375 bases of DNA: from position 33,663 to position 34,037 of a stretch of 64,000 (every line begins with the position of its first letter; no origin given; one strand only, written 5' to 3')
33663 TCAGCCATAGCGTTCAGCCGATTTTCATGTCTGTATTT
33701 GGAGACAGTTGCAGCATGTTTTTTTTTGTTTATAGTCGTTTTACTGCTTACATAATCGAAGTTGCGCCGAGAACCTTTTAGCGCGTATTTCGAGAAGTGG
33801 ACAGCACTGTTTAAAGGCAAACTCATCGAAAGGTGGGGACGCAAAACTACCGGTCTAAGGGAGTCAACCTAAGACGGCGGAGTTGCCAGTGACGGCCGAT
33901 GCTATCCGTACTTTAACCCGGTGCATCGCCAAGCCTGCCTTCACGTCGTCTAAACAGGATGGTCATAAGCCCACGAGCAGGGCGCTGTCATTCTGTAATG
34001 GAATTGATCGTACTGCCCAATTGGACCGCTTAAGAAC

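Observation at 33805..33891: Class I c-di-GMP riboswitch inside an exosortase-A EPS island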

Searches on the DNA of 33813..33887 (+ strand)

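Call 29: build_rna_model(alignment_id=A5, structure=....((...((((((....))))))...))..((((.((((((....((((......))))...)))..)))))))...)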
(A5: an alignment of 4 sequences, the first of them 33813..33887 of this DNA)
Model R1 built from alignment A5 (4 sequences, 79 columns); structure: as given.
model positions 77; base pairs 22; branch points 1; effective number of sequences 1.43; information 0.735 bits per position. Calibrated on 0.2 Mb of random sequence (short: E-values are rough).
structure used (alignment columns):
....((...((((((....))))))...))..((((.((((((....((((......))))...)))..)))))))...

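Call 31: search_with_rna_model(model_id=R1, sources=[window, L003, L004, L005, L006, L007, L008, L009, L010, L011, L012, L013, L014, L015, L016, L017, L018, L019, L020, L021, L022, L023, L024, L025, L026, L027, L028, L029, L030, L031, L032, L033, L034, L035, L036, L037, L038, L039, L040, L041, L042, L043, L044, L045, L046, L047, L048, L049, L050, L051, L052, L053, L054, L055, L056, L057, L058, L059, L060, L061, L062, L063, L064, L065, L066, L067, L068, L069, L070, L071, L072, L073, L074, L075, L076, L077, L078, L079, L080, L081, L082], max_evalue=1)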
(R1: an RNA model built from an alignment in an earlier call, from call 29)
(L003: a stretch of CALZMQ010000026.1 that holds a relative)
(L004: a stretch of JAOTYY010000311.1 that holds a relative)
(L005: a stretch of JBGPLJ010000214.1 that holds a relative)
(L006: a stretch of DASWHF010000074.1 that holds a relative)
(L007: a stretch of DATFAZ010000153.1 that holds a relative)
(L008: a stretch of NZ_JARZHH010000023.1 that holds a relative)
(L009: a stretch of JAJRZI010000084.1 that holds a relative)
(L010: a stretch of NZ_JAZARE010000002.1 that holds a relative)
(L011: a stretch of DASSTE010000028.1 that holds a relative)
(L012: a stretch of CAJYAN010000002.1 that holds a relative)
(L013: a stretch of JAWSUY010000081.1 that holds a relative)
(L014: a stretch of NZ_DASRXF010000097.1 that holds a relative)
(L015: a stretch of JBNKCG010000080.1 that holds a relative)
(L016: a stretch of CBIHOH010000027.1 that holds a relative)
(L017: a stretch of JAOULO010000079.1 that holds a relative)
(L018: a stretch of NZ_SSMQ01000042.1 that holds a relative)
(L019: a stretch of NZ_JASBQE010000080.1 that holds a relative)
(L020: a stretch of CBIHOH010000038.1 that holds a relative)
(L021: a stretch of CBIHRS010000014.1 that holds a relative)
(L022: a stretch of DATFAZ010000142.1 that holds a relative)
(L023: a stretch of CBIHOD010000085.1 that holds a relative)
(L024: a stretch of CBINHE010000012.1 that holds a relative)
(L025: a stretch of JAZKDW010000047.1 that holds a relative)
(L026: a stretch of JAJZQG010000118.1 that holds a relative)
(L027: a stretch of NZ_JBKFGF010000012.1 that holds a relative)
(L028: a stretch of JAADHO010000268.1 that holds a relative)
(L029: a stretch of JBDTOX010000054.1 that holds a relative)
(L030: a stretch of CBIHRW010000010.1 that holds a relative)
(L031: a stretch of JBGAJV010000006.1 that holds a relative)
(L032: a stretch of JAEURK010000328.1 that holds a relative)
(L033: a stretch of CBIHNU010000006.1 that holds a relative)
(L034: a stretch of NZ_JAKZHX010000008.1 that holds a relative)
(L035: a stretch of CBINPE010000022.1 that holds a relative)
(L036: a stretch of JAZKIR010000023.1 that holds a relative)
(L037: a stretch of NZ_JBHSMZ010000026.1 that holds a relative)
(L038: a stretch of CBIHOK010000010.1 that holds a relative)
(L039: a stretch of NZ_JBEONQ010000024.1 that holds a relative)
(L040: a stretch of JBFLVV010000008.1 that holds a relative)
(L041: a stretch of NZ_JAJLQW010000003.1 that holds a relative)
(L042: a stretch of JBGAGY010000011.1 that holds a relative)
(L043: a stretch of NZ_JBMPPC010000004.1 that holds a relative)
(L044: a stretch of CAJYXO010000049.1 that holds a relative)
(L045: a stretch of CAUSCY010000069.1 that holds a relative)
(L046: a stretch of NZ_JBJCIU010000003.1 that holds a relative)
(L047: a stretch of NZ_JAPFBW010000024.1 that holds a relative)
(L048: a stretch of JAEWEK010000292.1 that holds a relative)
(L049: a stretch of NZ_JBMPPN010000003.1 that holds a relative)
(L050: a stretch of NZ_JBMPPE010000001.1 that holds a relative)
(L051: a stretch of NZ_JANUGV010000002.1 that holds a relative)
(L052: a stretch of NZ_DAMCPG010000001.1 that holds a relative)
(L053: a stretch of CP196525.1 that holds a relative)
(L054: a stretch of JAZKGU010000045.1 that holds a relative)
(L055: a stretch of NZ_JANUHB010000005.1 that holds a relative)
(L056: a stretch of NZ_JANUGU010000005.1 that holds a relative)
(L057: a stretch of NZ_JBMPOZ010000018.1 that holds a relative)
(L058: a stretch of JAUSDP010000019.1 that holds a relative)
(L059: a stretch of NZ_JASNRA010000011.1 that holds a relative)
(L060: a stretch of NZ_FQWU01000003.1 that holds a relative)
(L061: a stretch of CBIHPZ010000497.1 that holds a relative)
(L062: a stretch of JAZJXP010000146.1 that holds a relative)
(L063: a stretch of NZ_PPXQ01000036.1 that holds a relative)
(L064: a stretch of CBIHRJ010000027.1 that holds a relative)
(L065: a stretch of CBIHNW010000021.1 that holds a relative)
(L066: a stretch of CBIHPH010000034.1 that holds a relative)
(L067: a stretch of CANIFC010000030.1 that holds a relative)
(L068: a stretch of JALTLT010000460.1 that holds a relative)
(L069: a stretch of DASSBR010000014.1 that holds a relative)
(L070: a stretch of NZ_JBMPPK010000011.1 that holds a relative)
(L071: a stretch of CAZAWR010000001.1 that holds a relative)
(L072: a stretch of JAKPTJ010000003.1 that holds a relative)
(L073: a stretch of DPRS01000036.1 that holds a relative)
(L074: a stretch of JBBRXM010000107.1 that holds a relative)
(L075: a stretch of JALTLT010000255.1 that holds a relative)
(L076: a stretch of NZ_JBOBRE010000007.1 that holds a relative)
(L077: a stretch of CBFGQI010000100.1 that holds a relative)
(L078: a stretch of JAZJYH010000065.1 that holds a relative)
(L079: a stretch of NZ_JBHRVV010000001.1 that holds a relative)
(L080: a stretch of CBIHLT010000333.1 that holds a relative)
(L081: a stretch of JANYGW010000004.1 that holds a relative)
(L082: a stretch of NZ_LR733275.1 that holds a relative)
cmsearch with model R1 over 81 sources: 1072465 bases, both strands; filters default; matches with E-value up to 1: 4.
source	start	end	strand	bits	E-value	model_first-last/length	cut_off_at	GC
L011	5799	5875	+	98.4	2.1e-19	1-77/77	no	0.61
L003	5731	5805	+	93.7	2.6e-18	1-77/77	no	0.55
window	33813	33887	+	90.9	1.1e-17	1-77/77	no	0.53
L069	5794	5873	+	85.7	1.7e-16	1-77/77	no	0.6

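Call 32: search_with_rna_model(model_id=R1, sources=[L083, L084, L085, L086, L087, L088, L089, L090, L091, L092, L093, L094, L095, L096, L097, L098, L099, L100, L101, L102, L103, L104, L105, L106, L107, L108, L109, L110, L111, L112, L113, L114, L115, L116, L117, L118, L119, L120, L121, L122, L123, L124, L125, L126, L127, L128, L129, L130, L131, L132, L133, L134, L135, L136, L137, L138, L139, L140, L141, L142, L143, L144, L145, L146, L147, L148, L149, L150, L151, L152, L153, L154, L155, L156, L157, L158, L159, L160, L161, L162], max_evalue=1)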
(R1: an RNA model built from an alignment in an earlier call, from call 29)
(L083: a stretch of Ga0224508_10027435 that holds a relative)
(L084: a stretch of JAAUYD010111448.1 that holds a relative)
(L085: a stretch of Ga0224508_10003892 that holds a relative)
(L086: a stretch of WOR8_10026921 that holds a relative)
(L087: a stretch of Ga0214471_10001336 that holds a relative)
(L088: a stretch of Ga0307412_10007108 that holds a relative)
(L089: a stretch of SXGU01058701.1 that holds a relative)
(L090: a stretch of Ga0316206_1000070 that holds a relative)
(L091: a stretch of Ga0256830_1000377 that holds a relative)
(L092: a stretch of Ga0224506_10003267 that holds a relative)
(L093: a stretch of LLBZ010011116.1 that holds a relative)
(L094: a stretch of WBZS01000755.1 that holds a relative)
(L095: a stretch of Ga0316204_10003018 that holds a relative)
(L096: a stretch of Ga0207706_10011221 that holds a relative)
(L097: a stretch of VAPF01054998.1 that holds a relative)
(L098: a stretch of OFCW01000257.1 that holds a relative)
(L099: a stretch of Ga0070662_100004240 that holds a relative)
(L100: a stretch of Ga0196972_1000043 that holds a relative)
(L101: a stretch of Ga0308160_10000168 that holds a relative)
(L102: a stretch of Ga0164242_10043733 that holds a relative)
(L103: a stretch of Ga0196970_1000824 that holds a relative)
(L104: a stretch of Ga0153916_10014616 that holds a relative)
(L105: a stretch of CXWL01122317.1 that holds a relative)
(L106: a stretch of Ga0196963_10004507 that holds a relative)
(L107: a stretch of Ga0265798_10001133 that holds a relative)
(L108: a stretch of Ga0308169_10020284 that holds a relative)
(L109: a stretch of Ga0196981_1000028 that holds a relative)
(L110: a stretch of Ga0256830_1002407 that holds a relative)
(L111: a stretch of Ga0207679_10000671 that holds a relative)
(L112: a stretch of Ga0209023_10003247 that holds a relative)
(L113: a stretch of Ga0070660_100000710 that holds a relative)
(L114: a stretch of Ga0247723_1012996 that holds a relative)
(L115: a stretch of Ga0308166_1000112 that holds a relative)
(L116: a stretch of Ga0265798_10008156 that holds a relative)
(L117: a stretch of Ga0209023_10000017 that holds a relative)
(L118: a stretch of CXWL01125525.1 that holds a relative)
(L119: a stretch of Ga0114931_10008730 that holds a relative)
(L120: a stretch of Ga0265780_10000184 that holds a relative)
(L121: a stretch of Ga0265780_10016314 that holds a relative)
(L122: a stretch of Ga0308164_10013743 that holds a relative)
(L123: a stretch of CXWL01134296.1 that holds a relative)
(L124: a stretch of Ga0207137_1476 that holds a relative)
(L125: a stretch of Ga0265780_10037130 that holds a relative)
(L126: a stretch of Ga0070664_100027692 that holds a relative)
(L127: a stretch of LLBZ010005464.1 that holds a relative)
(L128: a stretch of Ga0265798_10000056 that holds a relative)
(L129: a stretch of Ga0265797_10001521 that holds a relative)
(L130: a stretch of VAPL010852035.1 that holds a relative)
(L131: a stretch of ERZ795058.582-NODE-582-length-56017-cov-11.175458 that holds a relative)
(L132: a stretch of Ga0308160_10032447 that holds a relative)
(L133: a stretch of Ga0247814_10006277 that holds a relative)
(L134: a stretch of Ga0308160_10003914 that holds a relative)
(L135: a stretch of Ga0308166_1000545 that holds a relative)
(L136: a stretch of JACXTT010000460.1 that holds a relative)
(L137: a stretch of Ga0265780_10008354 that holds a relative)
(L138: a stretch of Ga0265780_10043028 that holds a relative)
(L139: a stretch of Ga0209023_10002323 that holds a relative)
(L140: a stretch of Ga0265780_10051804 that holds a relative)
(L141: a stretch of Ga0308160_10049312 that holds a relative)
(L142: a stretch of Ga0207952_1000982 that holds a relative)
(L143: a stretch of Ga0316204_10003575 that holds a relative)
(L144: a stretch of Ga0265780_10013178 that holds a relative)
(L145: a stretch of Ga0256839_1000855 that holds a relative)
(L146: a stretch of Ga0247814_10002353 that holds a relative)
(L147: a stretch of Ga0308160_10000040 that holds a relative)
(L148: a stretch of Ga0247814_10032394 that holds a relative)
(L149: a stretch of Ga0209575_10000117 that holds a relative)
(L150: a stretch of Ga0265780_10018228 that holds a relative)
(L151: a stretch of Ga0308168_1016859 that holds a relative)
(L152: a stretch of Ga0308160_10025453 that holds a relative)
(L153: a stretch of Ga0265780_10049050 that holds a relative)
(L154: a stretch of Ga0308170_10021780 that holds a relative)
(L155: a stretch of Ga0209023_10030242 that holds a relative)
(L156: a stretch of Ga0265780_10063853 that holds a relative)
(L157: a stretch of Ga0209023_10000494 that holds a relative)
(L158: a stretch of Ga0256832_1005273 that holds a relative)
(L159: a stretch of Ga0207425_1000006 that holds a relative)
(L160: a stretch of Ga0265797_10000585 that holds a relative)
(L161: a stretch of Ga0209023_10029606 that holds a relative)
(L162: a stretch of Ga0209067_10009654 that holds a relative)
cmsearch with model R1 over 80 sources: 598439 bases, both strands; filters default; matches with E-value up to 1: 1.
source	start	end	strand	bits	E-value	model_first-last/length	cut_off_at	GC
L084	3730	3804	+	84.9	1.4e-16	1-77/77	no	0.56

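Call 39: search_with_rna_model(model_id=R1, sources=[L163, L164, L165, L166, L167, L084, L004, window, L003, L011, L069], max_evalue=1, make_alignment=true, show_alignments=10)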
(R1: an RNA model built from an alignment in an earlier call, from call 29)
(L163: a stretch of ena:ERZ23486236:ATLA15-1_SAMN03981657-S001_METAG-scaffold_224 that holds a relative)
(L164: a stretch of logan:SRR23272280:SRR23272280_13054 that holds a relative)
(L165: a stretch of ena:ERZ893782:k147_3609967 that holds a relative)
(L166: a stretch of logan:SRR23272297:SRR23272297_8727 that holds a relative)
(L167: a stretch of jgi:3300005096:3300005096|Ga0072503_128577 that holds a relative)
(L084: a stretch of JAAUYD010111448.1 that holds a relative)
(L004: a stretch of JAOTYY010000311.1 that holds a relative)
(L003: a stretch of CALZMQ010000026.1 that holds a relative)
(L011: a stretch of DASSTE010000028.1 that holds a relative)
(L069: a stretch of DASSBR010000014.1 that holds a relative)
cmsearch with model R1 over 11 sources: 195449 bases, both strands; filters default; matches with E-value up to 1: 9.
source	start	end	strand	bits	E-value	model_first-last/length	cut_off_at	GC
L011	5799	5875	+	98.4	3.9e-20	1-77/77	no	0.61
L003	5731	5805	+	93.7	4.7e-19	1-77/77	no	0.55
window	33813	33887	+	90.9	2e-18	1-77/77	no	0.53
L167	6749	6823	+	89.6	3.9e-18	1-77/77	no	0.59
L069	5794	5873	+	85.7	3.1e-17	1-77/77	no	0.6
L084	3730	3804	+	84.9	4.7e-17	1-77/77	no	0.56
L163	6732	6806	+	80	6.2e-16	1-77/77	no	0.53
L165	6760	6832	+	79.1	1e-15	1-77/77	no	0.56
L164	1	68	+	72.9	2.6e-14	6-77/77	5'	0.59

Alignment A6: 9 matches aligned to the model, 80 columns, each read 5' to 3' on its own strand. Consensus structure (alignment columns), stored with it:
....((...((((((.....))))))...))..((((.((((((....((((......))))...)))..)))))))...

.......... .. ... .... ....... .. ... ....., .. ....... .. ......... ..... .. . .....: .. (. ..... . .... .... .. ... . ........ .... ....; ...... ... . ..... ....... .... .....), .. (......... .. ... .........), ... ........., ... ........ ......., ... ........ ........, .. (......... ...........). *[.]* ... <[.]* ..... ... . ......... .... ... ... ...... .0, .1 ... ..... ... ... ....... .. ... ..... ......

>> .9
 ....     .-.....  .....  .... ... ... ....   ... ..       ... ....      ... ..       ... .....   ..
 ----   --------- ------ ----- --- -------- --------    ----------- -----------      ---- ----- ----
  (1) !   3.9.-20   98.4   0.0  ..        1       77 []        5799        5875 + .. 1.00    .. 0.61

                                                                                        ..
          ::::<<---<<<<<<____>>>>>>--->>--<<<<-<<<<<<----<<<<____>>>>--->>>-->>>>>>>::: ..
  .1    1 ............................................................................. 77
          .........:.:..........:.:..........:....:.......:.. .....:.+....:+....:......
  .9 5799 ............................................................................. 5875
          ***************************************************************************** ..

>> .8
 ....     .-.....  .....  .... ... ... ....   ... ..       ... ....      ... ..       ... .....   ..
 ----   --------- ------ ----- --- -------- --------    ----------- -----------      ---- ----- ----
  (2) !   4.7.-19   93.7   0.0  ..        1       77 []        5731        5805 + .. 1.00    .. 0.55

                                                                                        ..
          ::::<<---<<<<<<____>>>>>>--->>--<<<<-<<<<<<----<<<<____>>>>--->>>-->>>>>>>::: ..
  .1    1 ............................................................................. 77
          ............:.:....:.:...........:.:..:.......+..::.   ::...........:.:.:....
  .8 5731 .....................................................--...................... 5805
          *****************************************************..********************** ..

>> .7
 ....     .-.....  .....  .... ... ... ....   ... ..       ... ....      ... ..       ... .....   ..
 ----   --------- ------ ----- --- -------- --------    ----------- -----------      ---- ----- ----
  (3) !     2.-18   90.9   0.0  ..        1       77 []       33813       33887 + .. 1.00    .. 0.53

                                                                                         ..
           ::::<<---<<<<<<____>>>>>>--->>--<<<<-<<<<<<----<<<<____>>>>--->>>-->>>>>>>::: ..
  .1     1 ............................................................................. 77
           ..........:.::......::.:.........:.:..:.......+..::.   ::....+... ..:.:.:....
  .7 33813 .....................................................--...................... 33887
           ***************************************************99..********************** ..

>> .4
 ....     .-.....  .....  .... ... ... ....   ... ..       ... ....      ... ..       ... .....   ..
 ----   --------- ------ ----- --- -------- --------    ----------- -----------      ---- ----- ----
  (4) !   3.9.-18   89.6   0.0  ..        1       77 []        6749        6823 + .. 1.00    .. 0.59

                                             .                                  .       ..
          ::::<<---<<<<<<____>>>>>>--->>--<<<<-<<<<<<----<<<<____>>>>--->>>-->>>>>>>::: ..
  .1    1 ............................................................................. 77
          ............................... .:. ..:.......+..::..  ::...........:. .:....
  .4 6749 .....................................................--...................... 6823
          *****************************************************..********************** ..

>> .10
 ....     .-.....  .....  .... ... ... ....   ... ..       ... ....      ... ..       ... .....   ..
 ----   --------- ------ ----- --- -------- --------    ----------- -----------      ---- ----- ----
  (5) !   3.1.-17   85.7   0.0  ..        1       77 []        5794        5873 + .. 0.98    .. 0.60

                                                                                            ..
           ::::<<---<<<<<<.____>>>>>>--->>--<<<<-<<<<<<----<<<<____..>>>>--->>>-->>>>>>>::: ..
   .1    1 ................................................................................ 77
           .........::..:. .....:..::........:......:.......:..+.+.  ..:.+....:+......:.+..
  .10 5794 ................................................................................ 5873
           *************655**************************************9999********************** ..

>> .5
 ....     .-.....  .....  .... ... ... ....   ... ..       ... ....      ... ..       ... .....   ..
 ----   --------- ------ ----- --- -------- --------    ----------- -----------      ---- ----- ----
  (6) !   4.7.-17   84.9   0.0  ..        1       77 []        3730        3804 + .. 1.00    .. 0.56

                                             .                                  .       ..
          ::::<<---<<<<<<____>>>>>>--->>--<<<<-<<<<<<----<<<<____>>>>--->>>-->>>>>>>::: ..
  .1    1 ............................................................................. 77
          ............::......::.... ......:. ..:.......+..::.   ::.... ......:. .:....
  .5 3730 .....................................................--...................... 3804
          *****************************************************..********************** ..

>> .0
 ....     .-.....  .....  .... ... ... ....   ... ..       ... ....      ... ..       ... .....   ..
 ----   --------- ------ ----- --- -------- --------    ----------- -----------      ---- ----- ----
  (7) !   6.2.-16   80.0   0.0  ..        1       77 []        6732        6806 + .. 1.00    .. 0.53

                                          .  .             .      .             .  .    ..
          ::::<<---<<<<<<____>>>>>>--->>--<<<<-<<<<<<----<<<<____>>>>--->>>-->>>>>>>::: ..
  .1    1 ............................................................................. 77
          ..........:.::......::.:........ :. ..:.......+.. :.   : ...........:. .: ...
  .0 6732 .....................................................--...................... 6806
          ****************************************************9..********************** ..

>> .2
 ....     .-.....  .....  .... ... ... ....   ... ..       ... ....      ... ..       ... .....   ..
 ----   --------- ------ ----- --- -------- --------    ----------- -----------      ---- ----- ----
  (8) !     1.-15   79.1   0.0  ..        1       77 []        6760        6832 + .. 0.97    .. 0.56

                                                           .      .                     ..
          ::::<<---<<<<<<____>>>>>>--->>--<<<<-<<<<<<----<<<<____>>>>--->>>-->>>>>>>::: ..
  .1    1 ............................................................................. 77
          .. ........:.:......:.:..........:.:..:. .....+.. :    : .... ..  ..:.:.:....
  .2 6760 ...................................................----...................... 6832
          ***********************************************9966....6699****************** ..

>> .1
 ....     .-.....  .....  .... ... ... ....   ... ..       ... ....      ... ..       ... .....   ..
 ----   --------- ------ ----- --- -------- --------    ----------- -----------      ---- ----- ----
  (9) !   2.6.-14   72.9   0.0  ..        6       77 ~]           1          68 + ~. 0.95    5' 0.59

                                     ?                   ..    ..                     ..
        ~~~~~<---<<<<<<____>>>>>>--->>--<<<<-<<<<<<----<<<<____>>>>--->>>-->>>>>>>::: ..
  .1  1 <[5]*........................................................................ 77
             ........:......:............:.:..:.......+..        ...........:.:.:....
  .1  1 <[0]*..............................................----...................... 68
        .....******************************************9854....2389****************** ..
